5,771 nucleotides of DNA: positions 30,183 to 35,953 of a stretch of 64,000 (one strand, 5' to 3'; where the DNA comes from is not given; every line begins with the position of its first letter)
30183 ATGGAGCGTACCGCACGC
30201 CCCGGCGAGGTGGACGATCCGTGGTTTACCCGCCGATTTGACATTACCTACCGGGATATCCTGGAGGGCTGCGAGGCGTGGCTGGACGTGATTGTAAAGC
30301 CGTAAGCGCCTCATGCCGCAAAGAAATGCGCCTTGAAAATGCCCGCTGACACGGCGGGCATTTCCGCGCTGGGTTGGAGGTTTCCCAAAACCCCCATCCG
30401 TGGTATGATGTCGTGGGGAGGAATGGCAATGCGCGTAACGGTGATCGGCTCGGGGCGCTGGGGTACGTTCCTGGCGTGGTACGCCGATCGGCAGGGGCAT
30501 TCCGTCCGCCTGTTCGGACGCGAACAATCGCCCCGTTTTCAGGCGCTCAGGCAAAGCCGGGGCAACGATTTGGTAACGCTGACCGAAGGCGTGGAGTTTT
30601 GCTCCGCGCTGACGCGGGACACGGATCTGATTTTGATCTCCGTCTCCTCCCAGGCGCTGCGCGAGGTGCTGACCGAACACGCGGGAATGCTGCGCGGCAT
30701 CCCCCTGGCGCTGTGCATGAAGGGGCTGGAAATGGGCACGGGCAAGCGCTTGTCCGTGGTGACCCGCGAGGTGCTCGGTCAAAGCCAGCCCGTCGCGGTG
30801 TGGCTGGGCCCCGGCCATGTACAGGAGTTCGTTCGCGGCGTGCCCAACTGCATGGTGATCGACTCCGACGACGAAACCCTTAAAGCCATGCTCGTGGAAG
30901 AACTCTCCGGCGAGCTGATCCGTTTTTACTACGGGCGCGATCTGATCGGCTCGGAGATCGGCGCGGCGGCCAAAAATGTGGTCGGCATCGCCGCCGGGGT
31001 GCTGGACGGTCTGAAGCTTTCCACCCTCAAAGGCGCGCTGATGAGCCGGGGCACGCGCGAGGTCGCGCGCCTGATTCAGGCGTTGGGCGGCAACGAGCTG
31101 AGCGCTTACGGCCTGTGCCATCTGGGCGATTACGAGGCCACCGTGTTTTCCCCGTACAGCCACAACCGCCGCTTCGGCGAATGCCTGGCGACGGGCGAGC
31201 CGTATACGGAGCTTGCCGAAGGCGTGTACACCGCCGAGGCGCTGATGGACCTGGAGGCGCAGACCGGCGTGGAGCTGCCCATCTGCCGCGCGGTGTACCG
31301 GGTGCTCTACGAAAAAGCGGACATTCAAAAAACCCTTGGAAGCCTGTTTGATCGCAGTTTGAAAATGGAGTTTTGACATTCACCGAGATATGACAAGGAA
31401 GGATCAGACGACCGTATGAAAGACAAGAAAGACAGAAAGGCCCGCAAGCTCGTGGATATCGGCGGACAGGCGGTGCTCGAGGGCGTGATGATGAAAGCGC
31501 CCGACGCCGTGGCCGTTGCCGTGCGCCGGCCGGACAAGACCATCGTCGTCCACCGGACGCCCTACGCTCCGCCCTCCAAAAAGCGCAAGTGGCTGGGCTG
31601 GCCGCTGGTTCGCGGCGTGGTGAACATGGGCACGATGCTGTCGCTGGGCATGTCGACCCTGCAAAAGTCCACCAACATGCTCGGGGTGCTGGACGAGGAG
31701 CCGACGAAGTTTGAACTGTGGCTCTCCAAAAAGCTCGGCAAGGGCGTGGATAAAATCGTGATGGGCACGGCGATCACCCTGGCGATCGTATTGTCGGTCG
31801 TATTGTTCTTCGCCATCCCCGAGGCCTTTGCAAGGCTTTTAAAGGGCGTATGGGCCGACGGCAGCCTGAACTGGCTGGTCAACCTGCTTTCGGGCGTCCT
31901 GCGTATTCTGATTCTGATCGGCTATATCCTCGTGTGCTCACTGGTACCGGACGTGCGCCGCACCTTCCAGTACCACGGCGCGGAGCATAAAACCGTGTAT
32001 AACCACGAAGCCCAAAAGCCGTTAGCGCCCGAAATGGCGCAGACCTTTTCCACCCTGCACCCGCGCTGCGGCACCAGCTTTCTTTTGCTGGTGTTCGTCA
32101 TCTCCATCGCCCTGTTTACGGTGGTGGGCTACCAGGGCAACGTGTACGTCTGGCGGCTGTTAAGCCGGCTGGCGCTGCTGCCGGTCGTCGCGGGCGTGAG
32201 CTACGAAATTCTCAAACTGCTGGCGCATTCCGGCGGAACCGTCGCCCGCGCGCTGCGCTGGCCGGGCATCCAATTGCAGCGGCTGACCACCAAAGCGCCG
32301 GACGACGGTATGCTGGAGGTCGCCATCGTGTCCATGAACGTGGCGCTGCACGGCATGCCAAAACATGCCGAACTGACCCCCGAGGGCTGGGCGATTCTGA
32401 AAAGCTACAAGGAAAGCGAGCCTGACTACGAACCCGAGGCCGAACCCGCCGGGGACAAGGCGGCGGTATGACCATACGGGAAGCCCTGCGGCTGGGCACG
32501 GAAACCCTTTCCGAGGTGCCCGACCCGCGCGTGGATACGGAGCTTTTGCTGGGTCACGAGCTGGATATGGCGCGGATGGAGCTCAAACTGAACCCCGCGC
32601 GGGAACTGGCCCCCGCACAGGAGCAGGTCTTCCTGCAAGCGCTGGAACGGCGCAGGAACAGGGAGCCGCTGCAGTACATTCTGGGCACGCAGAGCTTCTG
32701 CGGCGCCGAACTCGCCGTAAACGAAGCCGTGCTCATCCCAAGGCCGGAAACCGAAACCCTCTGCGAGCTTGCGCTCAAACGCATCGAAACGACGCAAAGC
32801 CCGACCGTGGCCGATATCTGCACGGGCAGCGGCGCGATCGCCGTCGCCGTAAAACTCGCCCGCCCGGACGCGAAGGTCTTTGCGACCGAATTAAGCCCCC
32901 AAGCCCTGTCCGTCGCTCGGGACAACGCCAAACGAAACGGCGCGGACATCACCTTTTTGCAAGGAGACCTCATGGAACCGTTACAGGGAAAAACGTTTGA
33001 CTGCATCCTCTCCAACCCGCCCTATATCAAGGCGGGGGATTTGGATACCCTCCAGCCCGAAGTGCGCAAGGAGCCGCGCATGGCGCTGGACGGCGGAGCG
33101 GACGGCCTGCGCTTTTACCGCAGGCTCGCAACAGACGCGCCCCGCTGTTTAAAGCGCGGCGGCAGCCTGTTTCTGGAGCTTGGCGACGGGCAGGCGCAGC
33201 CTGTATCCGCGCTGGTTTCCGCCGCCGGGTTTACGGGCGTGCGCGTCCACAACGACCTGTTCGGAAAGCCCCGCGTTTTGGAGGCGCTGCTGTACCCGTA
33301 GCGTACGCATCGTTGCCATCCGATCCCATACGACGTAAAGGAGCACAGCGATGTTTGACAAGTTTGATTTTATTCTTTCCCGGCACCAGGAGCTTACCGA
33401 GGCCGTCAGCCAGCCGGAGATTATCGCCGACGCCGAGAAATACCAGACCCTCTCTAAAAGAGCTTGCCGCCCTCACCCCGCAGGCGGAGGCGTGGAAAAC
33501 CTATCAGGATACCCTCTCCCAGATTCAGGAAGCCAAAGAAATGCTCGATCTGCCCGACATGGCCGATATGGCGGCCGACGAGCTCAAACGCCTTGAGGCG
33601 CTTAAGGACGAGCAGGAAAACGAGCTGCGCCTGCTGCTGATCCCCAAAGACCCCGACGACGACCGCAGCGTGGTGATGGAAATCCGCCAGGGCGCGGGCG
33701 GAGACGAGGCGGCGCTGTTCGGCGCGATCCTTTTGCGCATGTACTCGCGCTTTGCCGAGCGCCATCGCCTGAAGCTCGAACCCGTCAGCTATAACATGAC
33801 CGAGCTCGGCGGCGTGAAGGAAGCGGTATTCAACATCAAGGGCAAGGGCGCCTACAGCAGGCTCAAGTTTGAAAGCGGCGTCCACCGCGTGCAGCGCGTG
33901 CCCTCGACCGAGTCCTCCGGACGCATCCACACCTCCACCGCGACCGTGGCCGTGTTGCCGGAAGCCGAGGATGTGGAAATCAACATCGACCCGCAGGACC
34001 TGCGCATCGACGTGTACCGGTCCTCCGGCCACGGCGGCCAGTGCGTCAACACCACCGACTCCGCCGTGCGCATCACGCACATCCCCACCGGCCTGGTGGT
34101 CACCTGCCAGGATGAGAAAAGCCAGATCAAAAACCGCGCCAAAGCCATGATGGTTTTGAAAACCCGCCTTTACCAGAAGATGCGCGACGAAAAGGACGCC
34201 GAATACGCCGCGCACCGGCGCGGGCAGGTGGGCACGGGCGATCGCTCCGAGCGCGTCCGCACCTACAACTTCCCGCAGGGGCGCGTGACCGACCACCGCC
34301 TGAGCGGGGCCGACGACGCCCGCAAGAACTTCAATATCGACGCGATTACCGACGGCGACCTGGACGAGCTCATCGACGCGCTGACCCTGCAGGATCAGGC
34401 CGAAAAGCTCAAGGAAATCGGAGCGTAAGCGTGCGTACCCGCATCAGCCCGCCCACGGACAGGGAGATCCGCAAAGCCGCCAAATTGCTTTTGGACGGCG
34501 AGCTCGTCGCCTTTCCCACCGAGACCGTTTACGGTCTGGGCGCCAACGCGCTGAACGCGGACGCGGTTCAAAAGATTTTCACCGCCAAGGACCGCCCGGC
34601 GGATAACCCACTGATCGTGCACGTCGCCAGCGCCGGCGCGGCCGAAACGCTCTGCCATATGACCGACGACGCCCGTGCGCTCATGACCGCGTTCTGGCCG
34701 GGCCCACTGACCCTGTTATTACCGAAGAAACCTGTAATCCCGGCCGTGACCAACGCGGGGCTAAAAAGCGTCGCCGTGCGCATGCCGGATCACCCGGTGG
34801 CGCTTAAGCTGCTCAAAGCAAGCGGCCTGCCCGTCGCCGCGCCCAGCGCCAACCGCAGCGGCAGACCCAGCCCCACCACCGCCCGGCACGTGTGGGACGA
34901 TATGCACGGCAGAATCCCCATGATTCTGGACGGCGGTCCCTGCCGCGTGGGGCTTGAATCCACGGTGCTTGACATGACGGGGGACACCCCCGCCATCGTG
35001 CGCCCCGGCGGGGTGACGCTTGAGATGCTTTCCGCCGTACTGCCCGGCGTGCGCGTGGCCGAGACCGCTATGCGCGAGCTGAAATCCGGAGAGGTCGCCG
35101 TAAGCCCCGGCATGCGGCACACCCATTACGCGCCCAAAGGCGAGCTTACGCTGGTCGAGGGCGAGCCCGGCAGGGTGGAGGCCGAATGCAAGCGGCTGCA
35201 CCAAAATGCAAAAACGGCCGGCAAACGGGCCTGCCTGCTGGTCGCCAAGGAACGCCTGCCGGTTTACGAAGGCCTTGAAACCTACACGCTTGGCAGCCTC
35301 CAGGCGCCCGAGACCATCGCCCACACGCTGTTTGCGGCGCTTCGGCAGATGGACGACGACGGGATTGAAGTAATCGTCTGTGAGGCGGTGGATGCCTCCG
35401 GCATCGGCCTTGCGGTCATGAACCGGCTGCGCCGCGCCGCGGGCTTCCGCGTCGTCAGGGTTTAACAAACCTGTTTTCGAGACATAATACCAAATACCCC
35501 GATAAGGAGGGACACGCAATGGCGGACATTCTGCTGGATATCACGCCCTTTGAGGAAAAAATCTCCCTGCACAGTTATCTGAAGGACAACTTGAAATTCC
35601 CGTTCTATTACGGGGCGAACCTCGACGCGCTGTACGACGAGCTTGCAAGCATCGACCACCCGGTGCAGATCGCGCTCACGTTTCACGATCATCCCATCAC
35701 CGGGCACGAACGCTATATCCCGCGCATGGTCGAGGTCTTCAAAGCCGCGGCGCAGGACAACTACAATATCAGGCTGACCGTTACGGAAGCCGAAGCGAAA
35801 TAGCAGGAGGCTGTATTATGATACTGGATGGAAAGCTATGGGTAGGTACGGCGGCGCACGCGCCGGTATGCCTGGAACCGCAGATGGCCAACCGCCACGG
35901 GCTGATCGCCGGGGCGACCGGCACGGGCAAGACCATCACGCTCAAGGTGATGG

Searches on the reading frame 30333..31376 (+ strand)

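Call 101: search_protein_families(library=pfam, proteins=[window:30333-31376:+], max_evalue=0.00001)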
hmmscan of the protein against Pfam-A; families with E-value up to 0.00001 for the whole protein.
window:30333-31376:+ (347 aa): 3 families
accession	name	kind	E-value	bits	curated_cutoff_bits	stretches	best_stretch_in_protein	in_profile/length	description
PF07479.19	NAD_Gly3P_dh_C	-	1.5e-36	126.1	25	1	203-334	1-140/142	NAD-dependent glycerol-3-phosphate dehydrogenase C-terminus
PF01210.29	NAD_Gly3P_dh_N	-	1.6e-23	83.8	23.1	1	35-182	2-156/158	NAD-dependent glycerol-3-phosphate dehydrogenase N-terminus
PF20618.3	GPD_NAD_C_bact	-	4.9e-09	37.1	27.6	1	262-321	1-66/66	Bacterial GPD, NAD-dependent C-terminal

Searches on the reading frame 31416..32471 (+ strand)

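Call 101: search_protein_families(library=pfam, proteins=[window:31416-32471:+], max_evalue=0.00001)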
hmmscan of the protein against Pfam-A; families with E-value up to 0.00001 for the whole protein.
window:31416-32471:+ (351 aa): 1 family
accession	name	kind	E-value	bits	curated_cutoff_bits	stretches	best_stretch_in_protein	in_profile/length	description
PF07136.16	DUF1385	-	4.8e-75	252.2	22.1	1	62-311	1-225/227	Protein of unknown function (DUF1385)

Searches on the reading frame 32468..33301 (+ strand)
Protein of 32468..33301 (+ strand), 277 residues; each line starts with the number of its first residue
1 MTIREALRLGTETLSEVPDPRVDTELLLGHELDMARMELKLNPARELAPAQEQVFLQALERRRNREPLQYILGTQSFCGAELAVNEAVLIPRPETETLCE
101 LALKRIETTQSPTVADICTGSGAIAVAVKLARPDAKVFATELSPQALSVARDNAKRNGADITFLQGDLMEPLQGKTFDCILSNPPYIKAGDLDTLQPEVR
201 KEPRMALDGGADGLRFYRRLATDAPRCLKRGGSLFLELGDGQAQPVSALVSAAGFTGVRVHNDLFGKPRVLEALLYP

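Call 102: search_protein_families(library=pfam, proteins=[window:32468-33301:+], max_evalue=0.00001)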
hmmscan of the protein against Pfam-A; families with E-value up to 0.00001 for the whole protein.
window:32468-33301:+ (277 aa): 6 families
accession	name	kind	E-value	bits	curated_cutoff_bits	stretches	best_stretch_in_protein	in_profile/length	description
PF17827.6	PrmC_N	-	4.1e-18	66.1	23.4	1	5-73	1-71/71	PrmC N-terminal domain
PF05175.20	MTS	-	2e-17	63.8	23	1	101-191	22-113/170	Methyltransferase small domain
PF13649.12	Methyltransf_25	-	1.1e-10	42.5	27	1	114-189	1-79/97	Methyltransferase domain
PF06325.19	PrmA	-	1.5e-09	38.2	22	1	95-199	147-246/296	Ribosomal protein L11 methyltransferase (PrmA)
PF13847.12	Methyltransf_31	-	7.2e-09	35.9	27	1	113-184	6-82/145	Methyltransferase domain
PF08241.18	Methyltransf_11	-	1e-08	36.1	21.2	1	117-183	3-67/95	Methyltransferase domain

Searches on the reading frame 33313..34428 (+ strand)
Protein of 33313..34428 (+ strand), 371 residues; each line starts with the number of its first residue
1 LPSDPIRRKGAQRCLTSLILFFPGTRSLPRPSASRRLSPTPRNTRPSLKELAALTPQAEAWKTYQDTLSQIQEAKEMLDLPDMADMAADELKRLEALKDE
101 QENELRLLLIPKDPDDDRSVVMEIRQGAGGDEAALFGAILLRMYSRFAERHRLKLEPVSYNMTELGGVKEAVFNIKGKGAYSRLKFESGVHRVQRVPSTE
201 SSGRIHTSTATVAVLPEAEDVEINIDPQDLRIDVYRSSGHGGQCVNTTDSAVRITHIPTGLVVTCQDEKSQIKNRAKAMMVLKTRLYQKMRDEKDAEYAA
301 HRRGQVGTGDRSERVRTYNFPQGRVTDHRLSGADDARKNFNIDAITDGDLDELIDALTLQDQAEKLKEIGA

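Call 102: search_protein_families(library=pfam, proteins=[window:33313-34428:+], max_evalue=0.00001)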
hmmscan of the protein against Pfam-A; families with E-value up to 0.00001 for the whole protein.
window:33313-34428:+ (371 aa): 2 families
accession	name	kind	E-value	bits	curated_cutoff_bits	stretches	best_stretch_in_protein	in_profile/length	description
PF03462.23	PCRF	-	1.7e-63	214.4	24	1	41-212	21-194/194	PCRF domain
PF00472.26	RF-1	-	8.9e-44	148.6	35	1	220-329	2-116/116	RF-1 domain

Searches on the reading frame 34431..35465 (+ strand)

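Call 102: search_protein_families(library=pfam, proteins=[window:34431-35465:+], max_evalue=0.00001)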
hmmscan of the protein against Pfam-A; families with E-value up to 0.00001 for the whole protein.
window:34431-35465:+ (344 aa): 2 families
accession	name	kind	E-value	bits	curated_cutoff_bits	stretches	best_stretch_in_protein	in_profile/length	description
PF01300.24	Sua5_yciO_yrdC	-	1.1e-60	204.5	25.1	1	19-193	2-178/178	Telomere recombination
PF03481.19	Sua5_C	-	3.1e-32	112.4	22.9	1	195-338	1-136/136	Threonylcarbamoyl-AMP synthase, C-terminal domain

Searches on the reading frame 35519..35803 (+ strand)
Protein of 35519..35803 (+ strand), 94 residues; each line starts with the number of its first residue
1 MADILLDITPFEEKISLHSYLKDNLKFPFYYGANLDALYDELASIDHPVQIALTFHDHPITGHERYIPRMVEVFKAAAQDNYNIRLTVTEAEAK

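Call 102: search_protein_families(library=pfam, proteins=[window:35519-35803:+], max_evalue=0.00001)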
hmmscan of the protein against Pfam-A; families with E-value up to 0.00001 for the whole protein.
window:35519-35803:+ (94 aa): 1 family
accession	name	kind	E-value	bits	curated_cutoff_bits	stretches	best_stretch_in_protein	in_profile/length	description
PF01337.24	Barstar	-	3.5e-12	46.6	23.4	1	3-87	3-92/96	Barstar (barnase inhibitor)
